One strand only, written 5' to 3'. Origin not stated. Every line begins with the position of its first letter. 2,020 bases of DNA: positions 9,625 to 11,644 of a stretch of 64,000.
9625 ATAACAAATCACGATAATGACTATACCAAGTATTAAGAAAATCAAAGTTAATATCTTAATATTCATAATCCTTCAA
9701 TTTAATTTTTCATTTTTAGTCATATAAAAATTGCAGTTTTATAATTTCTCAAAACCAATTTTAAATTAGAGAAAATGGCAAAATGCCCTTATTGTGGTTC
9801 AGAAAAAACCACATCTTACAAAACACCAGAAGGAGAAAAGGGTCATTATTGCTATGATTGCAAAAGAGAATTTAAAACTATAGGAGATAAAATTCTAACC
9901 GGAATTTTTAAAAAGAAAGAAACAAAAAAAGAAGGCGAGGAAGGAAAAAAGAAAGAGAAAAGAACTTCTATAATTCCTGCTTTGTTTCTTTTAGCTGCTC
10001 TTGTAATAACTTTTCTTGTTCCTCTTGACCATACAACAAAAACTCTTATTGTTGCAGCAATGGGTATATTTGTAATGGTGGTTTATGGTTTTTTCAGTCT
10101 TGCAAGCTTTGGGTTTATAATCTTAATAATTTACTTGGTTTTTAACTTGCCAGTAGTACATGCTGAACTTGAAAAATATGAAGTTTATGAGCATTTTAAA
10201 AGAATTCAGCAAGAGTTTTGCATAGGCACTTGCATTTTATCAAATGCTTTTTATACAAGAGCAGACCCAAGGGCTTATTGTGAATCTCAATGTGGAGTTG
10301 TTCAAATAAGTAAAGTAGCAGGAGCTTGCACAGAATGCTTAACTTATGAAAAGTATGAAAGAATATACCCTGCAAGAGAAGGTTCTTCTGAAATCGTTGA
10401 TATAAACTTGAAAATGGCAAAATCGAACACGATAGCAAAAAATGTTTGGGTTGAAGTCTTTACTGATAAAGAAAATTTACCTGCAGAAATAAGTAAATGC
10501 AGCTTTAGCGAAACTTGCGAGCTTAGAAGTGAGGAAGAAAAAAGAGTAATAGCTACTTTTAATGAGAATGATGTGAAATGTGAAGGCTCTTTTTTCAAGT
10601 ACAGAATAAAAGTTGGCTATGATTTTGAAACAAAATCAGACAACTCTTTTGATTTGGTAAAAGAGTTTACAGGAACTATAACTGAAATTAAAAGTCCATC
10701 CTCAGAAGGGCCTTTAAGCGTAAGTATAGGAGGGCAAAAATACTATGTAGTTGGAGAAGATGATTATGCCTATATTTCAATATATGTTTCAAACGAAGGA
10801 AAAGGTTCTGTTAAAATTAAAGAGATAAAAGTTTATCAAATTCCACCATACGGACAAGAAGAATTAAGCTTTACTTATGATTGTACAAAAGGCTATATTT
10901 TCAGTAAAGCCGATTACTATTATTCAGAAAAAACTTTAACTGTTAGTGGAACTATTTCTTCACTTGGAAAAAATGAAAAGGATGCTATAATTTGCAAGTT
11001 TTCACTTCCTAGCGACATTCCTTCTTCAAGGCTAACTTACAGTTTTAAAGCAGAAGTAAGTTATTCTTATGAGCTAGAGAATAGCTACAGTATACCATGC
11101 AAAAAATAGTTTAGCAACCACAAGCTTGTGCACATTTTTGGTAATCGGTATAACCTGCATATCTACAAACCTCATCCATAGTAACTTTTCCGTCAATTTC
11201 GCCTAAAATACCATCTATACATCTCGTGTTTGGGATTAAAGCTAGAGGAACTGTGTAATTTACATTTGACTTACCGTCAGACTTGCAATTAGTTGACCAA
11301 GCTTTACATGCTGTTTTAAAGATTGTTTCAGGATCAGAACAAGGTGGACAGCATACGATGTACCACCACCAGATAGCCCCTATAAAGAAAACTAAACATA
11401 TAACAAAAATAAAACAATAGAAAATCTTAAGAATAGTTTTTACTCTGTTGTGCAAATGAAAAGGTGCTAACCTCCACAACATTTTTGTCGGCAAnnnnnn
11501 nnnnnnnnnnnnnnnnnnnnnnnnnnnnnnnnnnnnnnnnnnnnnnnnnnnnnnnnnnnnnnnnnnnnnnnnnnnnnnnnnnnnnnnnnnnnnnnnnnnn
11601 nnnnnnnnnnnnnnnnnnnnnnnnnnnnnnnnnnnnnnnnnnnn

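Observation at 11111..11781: Pilin-like proteins fused to small Cys-rich domains with a canonical EF-hand/dockerin-type Ca-binding loop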

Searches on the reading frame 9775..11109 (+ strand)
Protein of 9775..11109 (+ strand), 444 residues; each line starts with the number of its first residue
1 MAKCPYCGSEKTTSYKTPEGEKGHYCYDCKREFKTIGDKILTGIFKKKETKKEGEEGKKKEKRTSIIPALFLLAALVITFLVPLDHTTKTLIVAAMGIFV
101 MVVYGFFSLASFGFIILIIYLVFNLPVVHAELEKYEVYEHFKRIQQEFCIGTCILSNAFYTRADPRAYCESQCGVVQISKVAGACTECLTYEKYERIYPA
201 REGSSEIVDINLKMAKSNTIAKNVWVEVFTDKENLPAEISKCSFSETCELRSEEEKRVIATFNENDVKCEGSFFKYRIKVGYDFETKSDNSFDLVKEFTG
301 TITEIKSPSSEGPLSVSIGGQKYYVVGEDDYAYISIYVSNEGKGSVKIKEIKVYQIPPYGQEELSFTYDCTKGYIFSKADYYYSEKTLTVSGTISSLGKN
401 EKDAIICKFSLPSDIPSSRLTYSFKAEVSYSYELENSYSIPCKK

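Call 6: search_protein_families(library=pfam, max_evalue=0.1, proteins=[window:9775-11109:+])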
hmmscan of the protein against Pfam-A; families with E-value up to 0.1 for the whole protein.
window:9775-11109:+ (444 aa): 4 families
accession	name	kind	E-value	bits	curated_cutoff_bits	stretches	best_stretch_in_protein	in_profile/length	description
PF12420.13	DUF3671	-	0.0065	16.4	34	1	12-143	110-223/223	Fam-L, Fam-M like protein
PF12760.12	Zn_ribbon_IS1595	-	0.041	14.3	25.4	0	3-31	20-45/46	Transposase zinc-ribbon domain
PF00235.25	Profilin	-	0.061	13.9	25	0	295-349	40-91/127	Profilin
PF14255.11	Cys_rich_CPXG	-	0.091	13.1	25.2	0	3-30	2-28/52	Cysteine-rich CPXCG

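Call 7: search_protein_families(library=ncbifam, max_evalue=0.1, proteins=[window:9775-11109:+])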
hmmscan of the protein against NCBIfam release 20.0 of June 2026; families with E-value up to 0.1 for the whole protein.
window:9775-11109:+ (444 aa): 5 families
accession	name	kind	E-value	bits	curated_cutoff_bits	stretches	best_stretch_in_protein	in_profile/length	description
NF041869.1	paae_haloarch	equivalog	0.0011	19.1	100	1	2-36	18-55/56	1,2-phenylacetyl-CoA epoxidase subunit PaaE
NF047912.1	ECs_2282_CxxC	subfamily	0.016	15.1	37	1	3-33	4-37/60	ECs_2282 family putative zinc-binding protein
TIGR03655.1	anti_R_Lar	subfamily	0.02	15.2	39.6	1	2-35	2-40/55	Lar family restriction alleviation protein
NF050000.1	IS1_IS1595_Zn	domain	0.03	14.9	28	1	4-33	1-31/34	IS1/IS1595 family N-terminal zinc-binding domain-containing protein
TIGR00733.1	TIGR00733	equivalog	0.038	12.4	182.5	1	39-118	268-353/589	OPT family oligopeptide transporter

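Call 64: search_protein_families(library=phrogs, max_evalue=0.01, proteins=[window:9775-11109:+])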
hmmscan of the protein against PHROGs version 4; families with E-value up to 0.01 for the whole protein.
window:9775-11109:+ (444 aa): 3 families
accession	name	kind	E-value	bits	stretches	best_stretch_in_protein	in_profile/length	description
phrog_6504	-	unknown function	0.0034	18.6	1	3-34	9-45/61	-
phrog_5104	-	unknown function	0.0036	17.9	0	2-48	56-91/228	-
phrog_1271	-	DNA, RNA and nucleotide metabolism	0.0038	17.7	1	2-216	156-248/361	HNH endonuclease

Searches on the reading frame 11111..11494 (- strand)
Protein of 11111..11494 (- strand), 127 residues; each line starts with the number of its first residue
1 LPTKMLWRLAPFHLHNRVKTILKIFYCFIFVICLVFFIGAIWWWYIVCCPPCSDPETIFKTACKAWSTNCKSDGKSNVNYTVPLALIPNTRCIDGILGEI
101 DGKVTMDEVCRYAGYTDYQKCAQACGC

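Call 6: search_protein_families(library=pfam, max_evalue=0.1, proteins=[window:11111-11494:-])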
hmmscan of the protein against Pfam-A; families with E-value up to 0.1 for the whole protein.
window:11111-11494:- (127 aa): 0 families

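Call 7: search_protein_families(library=ncbifam, max_evalue=0.1, proteins=[window:11111-11494:-])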
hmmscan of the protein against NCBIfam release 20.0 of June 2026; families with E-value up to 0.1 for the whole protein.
window:11111-11494:- (127 aa): 0 families

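Call 64: search_protein_families(library=phrogs, max_evalue=0.01, proteins=[window:11111-11494:-])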
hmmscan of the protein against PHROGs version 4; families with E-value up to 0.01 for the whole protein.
window:11111-11494:- (127 aa): 0 families
